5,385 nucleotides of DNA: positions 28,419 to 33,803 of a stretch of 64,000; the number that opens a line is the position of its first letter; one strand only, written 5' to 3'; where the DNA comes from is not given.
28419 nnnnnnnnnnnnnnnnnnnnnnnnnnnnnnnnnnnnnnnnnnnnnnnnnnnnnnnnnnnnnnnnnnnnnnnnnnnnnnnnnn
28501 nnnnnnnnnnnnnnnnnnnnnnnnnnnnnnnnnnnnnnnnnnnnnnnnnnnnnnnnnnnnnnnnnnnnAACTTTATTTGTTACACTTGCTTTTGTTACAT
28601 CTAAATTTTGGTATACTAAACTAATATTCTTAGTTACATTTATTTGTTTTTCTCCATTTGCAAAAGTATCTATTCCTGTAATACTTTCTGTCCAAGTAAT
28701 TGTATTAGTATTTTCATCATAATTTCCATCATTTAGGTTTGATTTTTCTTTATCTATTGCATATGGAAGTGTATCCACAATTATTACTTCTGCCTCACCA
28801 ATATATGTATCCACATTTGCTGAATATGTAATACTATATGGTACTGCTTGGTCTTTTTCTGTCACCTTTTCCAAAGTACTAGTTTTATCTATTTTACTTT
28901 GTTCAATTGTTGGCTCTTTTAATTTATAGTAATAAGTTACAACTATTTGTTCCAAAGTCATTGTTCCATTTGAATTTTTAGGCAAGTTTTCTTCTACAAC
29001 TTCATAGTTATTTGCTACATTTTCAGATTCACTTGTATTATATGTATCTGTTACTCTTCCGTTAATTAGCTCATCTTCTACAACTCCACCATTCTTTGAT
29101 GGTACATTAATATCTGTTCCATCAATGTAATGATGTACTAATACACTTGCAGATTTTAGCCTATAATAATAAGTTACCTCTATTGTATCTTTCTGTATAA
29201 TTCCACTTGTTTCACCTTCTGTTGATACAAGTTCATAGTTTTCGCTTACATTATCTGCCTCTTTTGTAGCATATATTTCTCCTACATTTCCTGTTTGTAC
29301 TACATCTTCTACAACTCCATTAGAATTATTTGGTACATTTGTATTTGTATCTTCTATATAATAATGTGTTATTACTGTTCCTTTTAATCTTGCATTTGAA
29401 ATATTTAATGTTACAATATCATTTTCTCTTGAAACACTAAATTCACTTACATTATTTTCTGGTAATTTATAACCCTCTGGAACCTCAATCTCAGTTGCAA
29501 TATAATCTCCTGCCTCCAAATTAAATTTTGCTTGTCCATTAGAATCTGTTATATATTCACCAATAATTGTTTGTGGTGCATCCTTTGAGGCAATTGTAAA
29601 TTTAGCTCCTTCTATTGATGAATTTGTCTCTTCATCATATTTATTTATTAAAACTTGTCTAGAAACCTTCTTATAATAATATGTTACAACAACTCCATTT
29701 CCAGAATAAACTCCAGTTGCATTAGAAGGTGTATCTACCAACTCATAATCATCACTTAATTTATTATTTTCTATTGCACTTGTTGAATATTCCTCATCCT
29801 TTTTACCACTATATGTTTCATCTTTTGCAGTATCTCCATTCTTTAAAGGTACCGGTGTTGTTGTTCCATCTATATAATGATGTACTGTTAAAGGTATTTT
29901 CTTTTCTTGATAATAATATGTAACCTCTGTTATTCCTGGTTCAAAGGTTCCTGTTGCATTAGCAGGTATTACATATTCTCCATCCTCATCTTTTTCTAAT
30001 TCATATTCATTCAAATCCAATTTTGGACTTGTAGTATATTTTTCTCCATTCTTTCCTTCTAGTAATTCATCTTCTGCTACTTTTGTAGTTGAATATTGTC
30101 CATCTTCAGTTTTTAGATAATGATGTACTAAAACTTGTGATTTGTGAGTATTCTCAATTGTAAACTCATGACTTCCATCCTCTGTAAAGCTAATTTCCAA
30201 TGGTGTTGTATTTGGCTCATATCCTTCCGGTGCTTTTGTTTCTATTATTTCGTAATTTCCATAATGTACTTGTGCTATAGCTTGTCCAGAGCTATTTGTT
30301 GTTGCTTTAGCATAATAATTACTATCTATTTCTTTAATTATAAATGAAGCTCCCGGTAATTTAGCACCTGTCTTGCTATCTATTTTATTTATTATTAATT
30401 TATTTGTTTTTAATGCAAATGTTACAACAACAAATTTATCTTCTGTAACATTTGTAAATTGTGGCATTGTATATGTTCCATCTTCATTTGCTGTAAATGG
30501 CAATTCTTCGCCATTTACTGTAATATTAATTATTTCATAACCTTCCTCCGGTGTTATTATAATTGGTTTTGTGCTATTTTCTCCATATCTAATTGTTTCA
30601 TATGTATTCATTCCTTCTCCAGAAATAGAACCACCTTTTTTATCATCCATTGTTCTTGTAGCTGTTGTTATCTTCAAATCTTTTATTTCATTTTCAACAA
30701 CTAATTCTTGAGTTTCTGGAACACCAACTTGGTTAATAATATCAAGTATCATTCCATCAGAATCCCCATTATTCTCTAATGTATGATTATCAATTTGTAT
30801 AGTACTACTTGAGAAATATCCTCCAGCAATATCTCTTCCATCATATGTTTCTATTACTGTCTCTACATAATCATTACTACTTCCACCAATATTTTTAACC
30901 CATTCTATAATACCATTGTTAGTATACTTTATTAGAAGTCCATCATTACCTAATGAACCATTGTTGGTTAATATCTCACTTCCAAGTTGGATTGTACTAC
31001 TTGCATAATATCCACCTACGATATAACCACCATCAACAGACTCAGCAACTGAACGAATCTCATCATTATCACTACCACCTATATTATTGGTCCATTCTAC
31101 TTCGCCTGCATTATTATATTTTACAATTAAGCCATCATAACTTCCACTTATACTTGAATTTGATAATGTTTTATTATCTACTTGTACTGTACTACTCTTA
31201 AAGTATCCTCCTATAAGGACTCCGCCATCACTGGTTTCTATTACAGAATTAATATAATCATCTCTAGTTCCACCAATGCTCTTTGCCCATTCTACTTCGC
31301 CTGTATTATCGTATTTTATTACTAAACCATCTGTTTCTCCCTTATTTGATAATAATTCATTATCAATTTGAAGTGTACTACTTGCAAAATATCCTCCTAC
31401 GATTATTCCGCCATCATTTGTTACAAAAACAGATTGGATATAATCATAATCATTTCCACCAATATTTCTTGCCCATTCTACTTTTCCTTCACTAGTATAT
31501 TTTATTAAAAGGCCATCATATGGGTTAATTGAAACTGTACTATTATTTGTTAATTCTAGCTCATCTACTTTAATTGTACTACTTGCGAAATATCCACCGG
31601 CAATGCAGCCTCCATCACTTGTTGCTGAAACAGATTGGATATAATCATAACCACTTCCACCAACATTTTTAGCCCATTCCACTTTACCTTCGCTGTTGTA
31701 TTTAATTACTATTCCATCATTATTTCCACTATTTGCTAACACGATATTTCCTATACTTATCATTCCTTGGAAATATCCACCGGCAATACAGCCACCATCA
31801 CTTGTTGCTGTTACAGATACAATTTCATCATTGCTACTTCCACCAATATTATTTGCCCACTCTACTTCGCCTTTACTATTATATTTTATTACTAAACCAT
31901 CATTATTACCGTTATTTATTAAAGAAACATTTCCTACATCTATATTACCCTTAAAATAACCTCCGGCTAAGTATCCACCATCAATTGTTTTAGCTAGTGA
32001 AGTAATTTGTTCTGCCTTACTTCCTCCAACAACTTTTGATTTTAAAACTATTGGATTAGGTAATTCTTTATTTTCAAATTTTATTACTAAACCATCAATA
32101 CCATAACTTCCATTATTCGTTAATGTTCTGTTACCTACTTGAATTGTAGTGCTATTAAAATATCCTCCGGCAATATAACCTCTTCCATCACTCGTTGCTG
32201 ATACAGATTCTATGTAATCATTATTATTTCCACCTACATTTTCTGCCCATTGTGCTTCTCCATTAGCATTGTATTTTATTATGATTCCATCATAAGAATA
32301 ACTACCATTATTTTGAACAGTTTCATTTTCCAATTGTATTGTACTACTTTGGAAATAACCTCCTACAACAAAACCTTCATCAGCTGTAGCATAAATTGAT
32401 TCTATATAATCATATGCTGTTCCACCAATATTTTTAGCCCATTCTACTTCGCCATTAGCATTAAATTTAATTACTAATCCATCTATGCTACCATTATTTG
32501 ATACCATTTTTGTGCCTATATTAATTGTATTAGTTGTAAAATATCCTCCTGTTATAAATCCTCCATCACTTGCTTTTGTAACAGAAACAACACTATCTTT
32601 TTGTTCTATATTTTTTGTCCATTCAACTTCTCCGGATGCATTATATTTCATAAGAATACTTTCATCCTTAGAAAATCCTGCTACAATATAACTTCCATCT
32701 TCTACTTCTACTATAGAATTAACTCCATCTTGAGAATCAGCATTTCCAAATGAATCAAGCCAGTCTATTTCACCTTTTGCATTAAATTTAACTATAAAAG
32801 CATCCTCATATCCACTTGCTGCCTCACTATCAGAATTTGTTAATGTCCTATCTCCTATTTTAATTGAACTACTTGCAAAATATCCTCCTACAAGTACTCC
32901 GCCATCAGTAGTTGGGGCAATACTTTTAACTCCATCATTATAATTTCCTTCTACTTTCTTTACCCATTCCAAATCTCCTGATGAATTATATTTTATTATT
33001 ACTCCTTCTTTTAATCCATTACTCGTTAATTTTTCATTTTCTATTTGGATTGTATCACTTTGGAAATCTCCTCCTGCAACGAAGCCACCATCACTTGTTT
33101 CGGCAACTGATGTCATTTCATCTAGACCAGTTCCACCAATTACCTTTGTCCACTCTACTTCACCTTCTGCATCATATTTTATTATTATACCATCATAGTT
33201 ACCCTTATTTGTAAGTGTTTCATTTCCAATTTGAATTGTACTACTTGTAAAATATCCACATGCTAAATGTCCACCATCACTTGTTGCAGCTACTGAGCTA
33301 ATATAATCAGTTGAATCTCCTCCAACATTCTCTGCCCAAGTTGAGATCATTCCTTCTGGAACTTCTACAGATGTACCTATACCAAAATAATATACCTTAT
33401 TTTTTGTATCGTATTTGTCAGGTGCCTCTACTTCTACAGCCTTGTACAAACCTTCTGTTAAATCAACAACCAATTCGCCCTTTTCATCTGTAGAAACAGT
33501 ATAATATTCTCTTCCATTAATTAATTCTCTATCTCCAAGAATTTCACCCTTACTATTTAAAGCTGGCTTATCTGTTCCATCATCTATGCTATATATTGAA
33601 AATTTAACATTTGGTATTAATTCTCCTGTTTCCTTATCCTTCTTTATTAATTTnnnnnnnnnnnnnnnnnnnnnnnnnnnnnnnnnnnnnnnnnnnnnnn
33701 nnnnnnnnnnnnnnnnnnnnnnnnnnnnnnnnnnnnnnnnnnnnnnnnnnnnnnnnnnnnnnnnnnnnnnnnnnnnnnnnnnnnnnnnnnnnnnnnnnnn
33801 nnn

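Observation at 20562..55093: Tandem pair of giant paralogous surface proteins (5703 and 4665 aa) fills half the window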

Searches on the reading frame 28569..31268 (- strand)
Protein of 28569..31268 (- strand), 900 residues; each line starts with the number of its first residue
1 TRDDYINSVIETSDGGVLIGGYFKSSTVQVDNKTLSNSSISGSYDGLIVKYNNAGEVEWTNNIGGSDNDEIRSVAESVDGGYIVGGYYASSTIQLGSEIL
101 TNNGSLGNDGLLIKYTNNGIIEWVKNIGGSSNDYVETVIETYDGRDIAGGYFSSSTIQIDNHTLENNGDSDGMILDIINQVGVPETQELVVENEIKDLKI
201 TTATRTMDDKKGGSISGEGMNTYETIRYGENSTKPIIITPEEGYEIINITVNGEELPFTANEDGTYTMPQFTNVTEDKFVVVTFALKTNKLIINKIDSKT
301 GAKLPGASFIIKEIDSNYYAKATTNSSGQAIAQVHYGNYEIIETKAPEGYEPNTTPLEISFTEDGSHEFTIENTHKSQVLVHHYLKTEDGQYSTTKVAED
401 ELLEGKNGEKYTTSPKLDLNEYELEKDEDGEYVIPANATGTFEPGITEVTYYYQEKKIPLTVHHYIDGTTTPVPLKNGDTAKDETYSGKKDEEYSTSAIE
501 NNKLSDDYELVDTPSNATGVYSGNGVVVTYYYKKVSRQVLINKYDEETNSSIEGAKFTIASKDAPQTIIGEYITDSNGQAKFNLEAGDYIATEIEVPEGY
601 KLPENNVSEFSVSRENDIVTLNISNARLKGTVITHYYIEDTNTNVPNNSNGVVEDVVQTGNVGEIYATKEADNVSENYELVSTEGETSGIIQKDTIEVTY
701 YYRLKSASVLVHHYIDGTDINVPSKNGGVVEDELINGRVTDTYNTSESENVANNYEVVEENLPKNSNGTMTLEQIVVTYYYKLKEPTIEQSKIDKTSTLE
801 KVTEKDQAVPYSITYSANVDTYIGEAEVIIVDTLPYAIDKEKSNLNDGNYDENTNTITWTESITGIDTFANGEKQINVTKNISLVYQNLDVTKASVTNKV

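Call 6: search_protein_families(library=pfam, proteins=[window:28569-31268:-], max_evalue=0.01)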
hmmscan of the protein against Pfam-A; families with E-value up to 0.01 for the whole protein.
window:28569-31268:- (900 aa): 3 families
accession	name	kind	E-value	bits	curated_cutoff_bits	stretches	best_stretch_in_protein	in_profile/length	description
PF17802.7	SpaA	-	5.6e-34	116.6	23.1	2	538-626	2-90/91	Prealbumin-like fold domain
PF06458.18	MucBP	-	1e-18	68.2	23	4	381-454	4-63/63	MucBP domain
PF13620.12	CarboxypepD_reg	-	9.3e-05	23.1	32.3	0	298-355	8-64/82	Carboxypeptidase regulatory-like domain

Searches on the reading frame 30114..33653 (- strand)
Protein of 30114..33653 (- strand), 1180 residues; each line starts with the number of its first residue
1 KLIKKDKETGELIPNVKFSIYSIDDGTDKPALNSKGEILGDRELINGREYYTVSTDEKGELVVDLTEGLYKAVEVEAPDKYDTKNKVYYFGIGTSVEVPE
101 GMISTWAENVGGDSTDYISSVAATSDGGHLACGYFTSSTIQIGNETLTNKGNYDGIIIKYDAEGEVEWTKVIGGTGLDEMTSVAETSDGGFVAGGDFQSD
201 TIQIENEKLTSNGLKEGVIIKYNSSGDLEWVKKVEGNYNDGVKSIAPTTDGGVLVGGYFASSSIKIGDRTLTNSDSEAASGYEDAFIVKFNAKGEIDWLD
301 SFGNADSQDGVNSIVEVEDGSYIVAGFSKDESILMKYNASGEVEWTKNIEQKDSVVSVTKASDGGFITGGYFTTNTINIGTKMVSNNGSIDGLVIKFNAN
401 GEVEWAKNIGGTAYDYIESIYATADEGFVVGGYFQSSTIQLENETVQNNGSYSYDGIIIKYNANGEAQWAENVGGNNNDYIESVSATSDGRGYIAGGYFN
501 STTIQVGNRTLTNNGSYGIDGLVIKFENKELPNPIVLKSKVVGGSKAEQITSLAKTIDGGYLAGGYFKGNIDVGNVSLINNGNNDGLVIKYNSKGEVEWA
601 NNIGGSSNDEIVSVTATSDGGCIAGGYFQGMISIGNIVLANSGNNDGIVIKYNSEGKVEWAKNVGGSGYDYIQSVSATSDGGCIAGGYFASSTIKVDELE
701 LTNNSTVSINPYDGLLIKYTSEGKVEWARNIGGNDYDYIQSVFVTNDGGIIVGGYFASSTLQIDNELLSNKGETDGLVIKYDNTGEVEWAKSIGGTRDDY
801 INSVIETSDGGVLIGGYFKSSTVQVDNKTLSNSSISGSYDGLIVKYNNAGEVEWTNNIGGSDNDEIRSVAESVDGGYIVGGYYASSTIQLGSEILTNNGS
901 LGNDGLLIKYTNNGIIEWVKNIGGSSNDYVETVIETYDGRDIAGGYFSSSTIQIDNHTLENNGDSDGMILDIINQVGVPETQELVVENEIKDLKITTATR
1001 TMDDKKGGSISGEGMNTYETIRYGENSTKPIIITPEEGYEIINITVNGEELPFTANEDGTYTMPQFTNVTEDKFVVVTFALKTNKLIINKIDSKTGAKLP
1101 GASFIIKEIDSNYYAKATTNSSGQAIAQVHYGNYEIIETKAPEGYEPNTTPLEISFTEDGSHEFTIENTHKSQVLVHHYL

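Call 6: search_protein_families(library=pfam, proteins=[window:30171-32870:-], max_evalue=0.01)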
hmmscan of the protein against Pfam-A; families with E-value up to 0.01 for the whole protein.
window:30171-32870:- (900 aa): 3 families
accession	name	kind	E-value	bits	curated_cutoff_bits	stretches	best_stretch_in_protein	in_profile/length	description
PF17802.7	SpaA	-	1.2e-16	61.1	23.1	1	824-899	2-80/91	Prealbumin-like fold domain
PF25293.1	Beta-prop_EMC1_N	-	5.9e-07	29.8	34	0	33-101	95-160/219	EMC1 N-terminal beta-propeller domain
PF10901.13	DUF2690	-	0.0025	18.5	23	0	183-225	18-60/94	Protein of unknown function (DUF2690)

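Call 11: search_protein_families(library=ncbifam, proteins=[window:30174-33473:-], max_evalue=0.1)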
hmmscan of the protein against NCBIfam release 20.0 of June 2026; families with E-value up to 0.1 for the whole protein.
window:30174-33473:- (1100 aa): 2 families
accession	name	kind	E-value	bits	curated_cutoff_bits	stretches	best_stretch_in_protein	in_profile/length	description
NF047494.1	Lepto_SBBP_lipo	equivalog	1e-32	113.5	400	7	85-266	272-443/466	SBBP repeat beta-propeller lipoprotein, LipL53 family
TIGR02608.1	delta_60_rpt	domain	2.3e-09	37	76.5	0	251-282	3-39/55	delta-60 repeat domain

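Call 46: search_solved_structures(query=window:30684-33368:-, max_evalue=0.01)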
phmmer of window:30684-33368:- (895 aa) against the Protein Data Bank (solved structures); distinct sequences matched with E-value up to 0.01: 4.
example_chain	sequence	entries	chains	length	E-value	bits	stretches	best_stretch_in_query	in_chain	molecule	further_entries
7fh6_A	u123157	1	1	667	3.8e-13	52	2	475-593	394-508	CylK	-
7fh7_A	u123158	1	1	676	4.1e-13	51.9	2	475-593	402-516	CylK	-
7ron_A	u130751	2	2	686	4.9e-13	51.7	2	474-593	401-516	CylK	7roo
7fh8_A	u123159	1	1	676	5.9e-13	51.4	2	475-593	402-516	CylK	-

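Call 53: find_homologous_proteins(query=window:30114-33653:-, max_evalue=1e-10)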
Query window:30114-33653:- (1180 aa): 338 proteins with E <= 1e-10 among 8000 candidates; the best 120 are listed.
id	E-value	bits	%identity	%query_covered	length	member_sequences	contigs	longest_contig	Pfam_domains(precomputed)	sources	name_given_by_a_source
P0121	0.0e+0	1234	54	89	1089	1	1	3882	PF10901.14,PF17802.8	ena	-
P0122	5.3e-295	1000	50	54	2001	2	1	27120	PF17802.8,PF13620.13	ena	-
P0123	6.7e-287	973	43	81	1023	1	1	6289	-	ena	-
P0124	6.8e-274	930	42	94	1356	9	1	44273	PF20631.4,PF17802.8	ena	-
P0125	1.5e-263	896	39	76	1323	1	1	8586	PF17802.8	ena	-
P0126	7.0e-239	814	40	94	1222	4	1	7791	PF17802.8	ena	-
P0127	2.8e-235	802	55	61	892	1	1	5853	PF20631.4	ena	-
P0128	1.5e-227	777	58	56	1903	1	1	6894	PF06458.19,PF17802.8,PF05738.20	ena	-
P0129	1.0e-223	764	42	75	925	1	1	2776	PF07494.18,PF21508.3,PF10703.16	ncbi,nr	ncbi:MAG: hypothetical protein HFJ31_03110, partial [Clostridia bacterium]|nr:hypothetical protein [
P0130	5.9e-221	755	47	62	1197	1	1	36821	PF17802.8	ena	-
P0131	2.7e-219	749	59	49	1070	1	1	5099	PF17802.8,PF03174.20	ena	-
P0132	2.2e-215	737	49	53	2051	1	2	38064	PF17802.8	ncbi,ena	-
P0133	2.7e-210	720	49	46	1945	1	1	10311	PF17802.8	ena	-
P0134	3.0e-192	660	45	64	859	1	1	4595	PF18527.8,PF17802.8,PF01843.26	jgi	-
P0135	1.0e-191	658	36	77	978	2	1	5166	PF17802.8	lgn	-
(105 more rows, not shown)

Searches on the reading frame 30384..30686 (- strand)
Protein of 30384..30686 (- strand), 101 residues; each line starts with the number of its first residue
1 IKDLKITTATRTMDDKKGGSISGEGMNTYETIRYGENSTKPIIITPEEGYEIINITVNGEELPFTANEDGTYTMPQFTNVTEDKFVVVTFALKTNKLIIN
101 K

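Call 69: search_protein_families(library=pfam, proteins=[window:30384-30686:-], max_evalue=1)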
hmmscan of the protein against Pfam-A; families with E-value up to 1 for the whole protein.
window:30384-30686:- (101 aa): 1 family
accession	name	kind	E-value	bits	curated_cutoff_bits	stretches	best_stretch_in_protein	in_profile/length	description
PF18998.6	Flg_new_2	-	0.00097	19.5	23.6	1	15-92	7-71/73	Divergent InlB B-repeat domain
